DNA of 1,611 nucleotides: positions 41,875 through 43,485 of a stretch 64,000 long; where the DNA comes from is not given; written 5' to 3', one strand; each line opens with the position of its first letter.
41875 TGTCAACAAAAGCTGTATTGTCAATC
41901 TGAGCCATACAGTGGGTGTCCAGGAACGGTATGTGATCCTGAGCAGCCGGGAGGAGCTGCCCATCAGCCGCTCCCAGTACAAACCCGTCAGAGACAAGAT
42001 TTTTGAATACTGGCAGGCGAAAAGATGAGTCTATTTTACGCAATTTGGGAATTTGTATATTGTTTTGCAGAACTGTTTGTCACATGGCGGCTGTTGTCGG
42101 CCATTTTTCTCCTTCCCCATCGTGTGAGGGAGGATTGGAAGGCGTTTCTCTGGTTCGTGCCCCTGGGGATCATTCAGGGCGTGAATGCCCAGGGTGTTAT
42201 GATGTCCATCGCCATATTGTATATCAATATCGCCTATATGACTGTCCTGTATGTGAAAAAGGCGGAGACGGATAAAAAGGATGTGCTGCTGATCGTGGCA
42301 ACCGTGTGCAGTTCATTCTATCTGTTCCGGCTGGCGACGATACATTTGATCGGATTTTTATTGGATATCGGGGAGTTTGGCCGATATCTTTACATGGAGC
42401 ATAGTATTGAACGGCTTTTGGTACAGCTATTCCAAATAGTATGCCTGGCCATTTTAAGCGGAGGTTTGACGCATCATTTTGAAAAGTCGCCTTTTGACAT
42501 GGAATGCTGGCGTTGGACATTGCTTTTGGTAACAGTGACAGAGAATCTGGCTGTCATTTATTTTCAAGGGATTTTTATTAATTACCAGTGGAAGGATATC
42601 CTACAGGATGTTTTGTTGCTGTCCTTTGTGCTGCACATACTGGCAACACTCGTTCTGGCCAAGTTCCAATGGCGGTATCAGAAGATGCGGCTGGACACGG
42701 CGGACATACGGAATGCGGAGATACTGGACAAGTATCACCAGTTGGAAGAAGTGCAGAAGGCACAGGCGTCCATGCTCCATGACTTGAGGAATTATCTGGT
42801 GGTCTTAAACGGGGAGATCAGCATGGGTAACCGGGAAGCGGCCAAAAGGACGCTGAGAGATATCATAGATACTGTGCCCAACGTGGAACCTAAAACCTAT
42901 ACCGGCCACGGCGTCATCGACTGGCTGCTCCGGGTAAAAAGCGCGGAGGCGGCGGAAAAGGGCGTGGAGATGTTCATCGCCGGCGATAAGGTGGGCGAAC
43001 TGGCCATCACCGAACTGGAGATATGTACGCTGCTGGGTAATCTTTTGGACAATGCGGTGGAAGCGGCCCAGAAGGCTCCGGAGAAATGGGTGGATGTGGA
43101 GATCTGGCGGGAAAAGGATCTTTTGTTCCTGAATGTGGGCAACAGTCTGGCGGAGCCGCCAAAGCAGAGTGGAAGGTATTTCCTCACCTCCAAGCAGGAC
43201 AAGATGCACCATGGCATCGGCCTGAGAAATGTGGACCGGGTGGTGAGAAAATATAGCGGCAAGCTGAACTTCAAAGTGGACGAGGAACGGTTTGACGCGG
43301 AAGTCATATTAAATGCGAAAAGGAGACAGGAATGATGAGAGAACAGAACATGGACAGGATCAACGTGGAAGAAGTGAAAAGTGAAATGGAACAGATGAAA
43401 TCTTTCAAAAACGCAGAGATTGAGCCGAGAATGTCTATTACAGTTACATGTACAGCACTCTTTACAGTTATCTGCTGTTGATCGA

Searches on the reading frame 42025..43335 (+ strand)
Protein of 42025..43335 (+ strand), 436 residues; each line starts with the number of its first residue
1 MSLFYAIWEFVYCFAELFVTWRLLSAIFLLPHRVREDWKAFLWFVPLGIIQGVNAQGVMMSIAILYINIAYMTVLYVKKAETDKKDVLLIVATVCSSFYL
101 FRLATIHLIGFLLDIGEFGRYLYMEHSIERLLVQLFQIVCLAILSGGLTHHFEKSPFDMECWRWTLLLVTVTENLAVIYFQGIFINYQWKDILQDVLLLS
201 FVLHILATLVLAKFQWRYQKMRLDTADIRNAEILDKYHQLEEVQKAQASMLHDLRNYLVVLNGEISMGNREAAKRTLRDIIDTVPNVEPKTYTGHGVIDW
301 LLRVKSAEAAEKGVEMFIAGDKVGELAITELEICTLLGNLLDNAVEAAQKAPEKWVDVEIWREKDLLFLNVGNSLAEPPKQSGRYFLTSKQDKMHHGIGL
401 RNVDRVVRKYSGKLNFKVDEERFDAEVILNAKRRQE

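Call 7: search_protein_families(library=pfam, proteins=[window:42025-43335:+], max_evalue=0.01)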
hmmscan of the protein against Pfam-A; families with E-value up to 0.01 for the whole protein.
window:42025-43335:+ (436 aa): 3 families
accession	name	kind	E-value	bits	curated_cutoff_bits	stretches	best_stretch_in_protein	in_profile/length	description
PF14501.12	HATPase_c_5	-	8.4e-22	77.5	22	1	329-429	2-101/102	GHKL domain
PF02518.31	HATPase_c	-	5e-06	27.4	26.4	1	331-418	4-95/111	Histidine kinase-, DNA gyrase B-, and HSP90-like ATPase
PF22285.2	DUF6962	-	0.0097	16.4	27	1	120-216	23-117/198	Family of unknown function (DUF6962)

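Call 14: find_homologous_proteins(query=window:42025-43335:+, max_evalue=1e-10)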
Query window:42025-43335:+ (436 aa): 93 proteins with E <= 1e-10 among 8000 candidates.
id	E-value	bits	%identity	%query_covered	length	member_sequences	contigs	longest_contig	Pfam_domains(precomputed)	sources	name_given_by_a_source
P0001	2.1e-289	977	99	100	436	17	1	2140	PF02518.32,PF14501.13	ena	-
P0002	9.3e-262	886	90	100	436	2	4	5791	PF02518.32,PF14501.13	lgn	-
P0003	7.9e-177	607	61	100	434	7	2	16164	PF02518.32,PF14501.13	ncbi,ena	-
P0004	5.0e-28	116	30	47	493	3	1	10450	PF14501.13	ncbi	-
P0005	1.8e-25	108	34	45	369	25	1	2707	PF02518.32,PF14501.13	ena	-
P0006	6.3e-25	106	34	45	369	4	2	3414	PF02518.32,PF14501.13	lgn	-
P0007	7.4e-23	99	33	49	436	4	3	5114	PF14501.13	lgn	-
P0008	7.4e-23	99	27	77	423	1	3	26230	PF02518.32,PF14501.13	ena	-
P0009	1.4e-22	98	32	45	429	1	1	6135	PF02518.32,PF14501.13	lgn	-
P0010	3.2e-22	97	25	73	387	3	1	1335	PF02518.32,PF14501.13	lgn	-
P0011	9.2e-22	96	27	77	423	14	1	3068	PF14501.13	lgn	-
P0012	1.3e-21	95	34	42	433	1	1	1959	PF14501.13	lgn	-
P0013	7.3e-21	93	31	45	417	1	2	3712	PF02518.32,PF14501.13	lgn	-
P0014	9.5e-21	92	32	49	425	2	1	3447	PF02518.32,PF14501.13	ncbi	-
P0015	2.3e-20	91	34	45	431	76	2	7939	PF02518.32,PF14501.13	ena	-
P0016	4.9e-20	90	26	77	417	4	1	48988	PF02518.32,PF14501.13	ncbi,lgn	-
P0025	2.4e-17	81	25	85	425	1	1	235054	PF14501.13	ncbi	-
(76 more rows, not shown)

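Call 15: find_encoding_contigs(protein=P0003, flank=10000, max_places=6)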
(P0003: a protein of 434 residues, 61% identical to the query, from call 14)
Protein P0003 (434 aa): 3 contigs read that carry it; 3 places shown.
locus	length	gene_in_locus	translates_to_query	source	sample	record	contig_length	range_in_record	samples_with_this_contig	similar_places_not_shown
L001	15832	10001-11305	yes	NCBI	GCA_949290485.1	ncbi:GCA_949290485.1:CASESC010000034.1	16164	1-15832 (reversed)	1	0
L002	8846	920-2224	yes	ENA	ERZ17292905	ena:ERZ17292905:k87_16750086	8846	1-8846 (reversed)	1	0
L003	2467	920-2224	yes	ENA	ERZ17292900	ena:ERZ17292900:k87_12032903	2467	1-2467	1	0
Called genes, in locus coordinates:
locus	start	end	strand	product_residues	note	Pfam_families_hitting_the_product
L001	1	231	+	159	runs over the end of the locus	PF04542:Sigma70_r2, PF08281:Sigma70_r4_2, PF04545:Sigma70_r4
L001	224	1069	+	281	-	PF23750:RsgI_M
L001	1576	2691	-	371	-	PF02073:Peptidase_M29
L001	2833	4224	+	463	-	PF01336:tRNA_anti-codon, PF00152:tRNA-synt_2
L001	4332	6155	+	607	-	PF00884:Sulfatase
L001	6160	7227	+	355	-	PF00149:Metallophos, PF12850:Metallophos_2 (weak)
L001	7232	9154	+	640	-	PF02463:SMC_N (faint), PF13175:AAA_15, PF13476:AAA_23, PF13514:AAA_27, PF20990:DUF2207_C (weak)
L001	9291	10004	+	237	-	PF00072:Response_reg, PF04397:LytTR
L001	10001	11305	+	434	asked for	PF02518:HATPase_c (weak), PF14501:HATPase_c_5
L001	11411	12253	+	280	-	-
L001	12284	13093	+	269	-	-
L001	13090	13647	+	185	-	PF16431:DUF5028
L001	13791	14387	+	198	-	-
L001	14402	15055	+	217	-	PF00005:ABC_tran, PF13304:AAA_21 (faint)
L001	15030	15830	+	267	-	?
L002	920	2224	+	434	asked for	PF02518:HATPase_c (weak), PF14501:HATPase_c_5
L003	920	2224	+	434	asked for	PF02518:HATPase_c (weak), PF14501:HATPase_c_5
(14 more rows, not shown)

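Call 16: find_encoding_contigs(protein=P0002, flank=10000, max_places=6)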
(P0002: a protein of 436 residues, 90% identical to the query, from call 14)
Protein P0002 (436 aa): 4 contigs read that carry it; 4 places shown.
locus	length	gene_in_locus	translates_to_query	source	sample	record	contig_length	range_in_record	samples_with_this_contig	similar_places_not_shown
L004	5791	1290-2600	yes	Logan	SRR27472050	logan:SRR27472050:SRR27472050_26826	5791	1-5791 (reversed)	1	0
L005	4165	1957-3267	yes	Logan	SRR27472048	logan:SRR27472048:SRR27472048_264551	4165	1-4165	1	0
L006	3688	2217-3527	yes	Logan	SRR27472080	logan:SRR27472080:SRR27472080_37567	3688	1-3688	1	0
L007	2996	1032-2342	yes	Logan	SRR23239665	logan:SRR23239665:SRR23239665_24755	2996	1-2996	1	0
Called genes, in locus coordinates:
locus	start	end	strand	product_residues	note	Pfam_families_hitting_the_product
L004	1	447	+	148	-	?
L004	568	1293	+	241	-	PF00072:Response_reg, PF04397:LytTR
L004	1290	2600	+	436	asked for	PF02518:HATPase_c (weak), PF14501:HATPase_c_5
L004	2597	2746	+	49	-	-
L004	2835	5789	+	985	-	?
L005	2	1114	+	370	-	?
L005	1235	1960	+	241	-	PF00072:Response_reg, PF04397:LytTR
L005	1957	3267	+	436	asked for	PF02518:HATPase_c (weak), PF14501:HATPase_c_5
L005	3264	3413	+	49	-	-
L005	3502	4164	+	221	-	?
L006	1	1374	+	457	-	?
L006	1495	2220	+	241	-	PF00072:Response_reg, PF04397:LytTR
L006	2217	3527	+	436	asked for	PF02518:HATPase_c (weak), PF14501:HATPase_c_5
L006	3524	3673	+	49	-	-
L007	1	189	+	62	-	?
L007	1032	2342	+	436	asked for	PF02518:HATPase_c (weak), PF14501:HATPase_c_5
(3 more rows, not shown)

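Call 31: search_protein_families(library=ncbifam, proteins=[window:42025-43335:+], max_evalue=0.01)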
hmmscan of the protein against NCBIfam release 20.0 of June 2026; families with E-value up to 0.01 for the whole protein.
window:42025-43335:+ (436 aa): 5 families
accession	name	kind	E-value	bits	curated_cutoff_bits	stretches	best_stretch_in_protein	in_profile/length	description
NF008298.1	PRK11086.1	subfamily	4e-07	28.9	520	1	295-423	383-516/529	DcuS/MalK family sensor histidine kinase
NF011627.0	PRK15053.1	equivalog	3.1e-05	22.8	656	1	249-415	344-522/552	sensor histidine kinase DpiB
NF052314.1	T9SS_HK_PorY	subfamily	6.9e-05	22.1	350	1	334-423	326-412/418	PorY family sensor histidine kinase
NF008312.0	PRK11100.1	equivalog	7.3e-05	21.8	356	1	297-421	334-463/477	two-component system sensor histidine kinase CreC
NF038389.1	ArsS_fam_HK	equivalog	0.00082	19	250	1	335-418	312-393/403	ArsS family sensor histidine kinase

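Call 55: find_encoding_contigs(protein=P0004, flank=5000, max_places=1)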
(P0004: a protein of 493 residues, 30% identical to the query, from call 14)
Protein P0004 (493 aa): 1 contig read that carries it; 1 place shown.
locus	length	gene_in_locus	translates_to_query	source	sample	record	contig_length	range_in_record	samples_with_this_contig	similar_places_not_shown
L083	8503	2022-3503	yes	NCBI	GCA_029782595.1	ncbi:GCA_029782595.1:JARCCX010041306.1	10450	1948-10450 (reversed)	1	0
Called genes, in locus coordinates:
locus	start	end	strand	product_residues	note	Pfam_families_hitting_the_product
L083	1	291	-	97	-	?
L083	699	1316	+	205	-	-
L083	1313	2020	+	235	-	PF00072:Response_reg, PF04397:LytTR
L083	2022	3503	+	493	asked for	PF14501:HATPase_c_5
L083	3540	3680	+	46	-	-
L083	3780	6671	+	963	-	PF13575:DUF4135, PF05147:LANC_like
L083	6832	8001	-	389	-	PF00226:DnaJ, PF01556:DnaJ_C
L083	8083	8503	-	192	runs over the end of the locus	PF01386:Ribosomal_L25p, PF14693:Ribosomal_TL5_C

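Call 56: find_encoding_contigs(protein=P0008, flank=5000, max_places=1)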
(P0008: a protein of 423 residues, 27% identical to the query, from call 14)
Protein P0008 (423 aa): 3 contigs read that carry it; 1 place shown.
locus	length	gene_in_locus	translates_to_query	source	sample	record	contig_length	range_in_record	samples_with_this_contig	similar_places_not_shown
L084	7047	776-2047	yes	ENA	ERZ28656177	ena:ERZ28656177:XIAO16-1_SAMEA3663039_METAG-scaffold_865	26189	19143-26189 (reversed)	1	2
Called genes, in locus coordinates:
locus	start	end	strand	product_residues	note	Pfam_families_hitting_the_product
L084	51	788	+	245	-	PF00072:Response_reg, PF04397:LytTR (weak)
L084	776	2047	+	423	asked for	PF02518:HATPase_c (weak), PF14501:HATPase_c_5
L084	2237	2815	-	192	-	PF02659:Mntp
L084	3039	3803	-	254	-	PF04203:Sortase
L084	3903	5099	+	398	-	PF00871:Acetate_kinase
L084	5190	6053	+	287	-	PF08486:SpoIID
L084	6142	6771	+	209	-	PF01551:Peptidase_M23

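Call 57: find_encoding_contigs(protein=P0016, flank=5000, max_places=1)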
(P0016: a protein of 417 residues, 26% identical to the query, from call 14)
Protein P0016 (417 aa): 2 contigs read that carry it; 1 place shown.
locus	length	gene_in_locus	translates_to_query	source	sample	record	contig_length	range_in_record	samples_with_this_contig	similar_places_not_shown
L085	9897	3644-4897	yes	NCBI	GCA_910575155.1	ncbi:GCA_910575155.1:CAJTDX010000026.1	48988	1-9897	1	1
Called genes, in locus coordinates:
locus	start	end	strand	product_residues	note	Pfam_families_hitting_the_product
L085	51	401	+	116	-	-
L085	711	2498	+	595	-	PF13306:LRR_5, PF18887:MBG_3 (faint), PF13306:LRR_5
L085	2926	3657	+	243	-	PF00072:Response_reg, PF04397:LytTR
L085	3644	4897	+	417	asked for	PF02518:HATPase_c, PF14501:HATPase_c_5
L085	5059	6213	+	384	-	-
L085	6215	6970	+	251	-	-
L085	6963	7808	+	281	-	-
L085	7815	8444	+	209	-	-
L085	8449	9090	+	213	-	PF00005:ABC_tran, PF13304:AAA_21 (faint)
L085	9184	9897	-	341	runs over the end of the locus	PF00356:LacI (weak), PF00532:Peripla_BP_1, PF13377:Peripla_BP_3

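Call 58: find_encoding_contigs(protein=P0025, flank=5000, max_places=1)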
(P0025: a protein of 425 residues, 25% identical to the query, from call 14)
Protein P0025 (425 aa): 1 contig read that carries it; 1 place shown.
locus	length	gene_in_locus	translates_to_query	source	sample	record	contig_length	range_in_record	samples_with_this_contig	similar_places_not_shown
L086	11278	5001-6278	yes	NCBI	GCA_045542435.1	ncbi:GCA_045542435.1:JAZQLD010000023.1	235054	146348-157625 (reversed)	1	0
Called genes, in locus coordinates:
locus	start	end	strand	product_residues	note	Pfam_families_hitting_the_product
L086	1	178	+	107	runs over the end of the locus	-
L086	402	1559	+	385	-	PF01979:Amidohydro_1, PF07969:Amidohydro_3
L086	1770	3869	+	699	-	PF02378:PTS_EIIC, PF00563:EAL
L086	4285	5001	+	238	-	PF00072:Response_reg, PF04397:LytTR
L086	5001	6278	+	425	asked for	PF14501:HATPase_c_5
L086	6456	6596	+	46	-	-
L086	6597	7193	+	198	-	PF04647:AgrB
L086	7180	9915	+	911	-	PF09848:SLFN-g3_helicase (faint), PF13245:AAA_19, PF13604:AAA_30, PF01443:Viral_helicase1, PF03029:ATP_bind_1 (weak), PF01443:Viral_helicase1 (weak), PF13538:UvrD_C_2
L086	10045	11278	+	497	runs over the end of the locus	-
